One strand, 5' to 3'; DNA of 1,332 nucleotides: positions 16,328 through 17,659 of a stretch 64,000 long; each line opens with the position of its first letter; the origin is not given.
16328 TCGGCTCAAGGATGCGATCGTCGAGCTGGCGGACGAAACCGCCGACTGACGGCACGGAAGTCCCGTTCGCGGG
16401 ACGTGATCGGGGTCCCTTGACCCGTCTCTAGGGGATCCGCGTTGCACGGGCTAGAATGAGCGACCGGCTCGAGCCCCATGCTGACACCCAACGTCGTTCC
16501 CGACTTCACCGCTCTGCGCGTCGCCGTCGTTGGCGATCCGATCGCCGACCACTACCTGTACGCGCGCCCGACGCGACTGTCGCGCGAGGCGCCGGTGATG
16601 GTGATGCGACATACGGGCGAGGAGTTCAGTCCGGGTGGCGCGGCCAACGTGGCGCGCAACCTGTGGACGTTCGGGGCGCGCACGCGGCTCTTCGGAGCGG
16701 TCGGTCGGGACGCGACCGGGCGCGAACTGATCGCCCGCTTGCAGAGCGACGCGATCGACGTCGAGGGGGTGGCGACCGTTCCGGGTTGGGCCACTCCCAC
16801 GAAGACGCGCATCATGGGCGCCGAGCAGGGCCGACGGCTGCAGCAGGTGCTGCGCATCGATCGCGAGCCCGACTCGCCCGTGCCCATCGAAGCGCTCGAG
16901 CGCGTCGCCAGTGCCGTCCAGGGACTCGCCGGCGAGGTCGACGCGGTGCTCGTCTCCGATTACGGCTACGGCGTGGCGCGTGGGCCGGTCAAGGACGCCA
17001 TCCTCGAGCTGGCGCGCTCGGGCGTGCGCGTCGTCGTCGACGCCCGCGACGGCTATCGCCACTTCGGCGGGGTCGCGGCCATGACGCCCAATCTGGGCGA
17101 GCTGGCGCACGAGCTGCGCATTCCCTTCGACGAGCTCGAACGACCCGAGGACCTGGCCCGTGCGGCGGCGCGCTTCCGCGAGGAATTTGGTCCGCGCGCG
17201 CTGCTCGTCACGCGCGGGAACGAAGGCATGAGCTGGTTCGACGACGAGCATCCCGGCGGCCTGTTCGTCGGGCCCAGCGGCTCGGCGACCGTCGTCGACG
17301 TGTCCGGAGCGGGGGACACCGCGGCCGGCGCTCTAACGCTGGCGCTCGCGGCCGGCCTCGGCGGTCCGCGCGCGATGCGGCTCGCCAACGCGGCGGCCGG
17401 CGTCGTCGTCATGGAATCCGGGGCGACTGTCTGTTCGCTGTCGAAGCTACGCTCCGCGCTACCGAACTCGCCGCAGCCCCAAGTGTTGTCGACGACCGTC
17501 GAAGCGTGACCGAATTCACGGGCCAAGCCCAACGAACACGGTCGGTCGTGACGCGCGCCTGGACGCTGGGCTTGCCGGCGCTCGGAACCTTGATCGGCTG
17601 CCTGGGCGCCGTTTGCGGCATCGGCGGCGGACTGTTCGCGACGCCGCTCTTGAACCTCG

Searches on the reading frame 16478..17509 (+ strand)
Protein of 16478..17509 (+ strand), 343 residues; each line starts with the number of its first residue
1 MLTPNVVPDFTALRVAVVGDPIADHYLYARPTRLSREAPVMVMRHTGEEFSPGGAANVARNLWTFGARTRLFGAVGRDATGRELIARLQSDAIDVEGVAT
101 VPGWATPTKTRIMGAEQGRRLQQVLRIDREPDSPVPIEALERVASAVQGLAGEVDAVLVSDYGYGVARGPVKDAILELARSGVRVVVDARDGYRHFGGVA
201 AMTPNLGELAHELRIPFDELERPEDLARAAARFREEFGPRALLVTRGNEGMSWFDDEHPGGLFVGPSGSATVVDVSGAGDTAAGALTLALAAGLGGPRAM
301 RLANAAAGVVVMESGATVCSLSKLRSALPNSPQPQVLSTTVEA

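Call 53: search_protein_families(library=pfam, max_evalue=0.0001, proteins=[window:16478-17509:+])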
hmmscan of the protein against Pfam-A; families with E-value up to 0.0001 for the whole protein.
window:16478-17509:+ (343 aa): 1 family
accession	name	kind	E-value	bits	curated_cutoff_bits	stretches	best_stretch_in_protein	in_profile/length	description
PF00294.29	PfkB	-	3.1e-34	119.1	25.8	1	15-319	4-298/302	pfkB family carbohydrate kinase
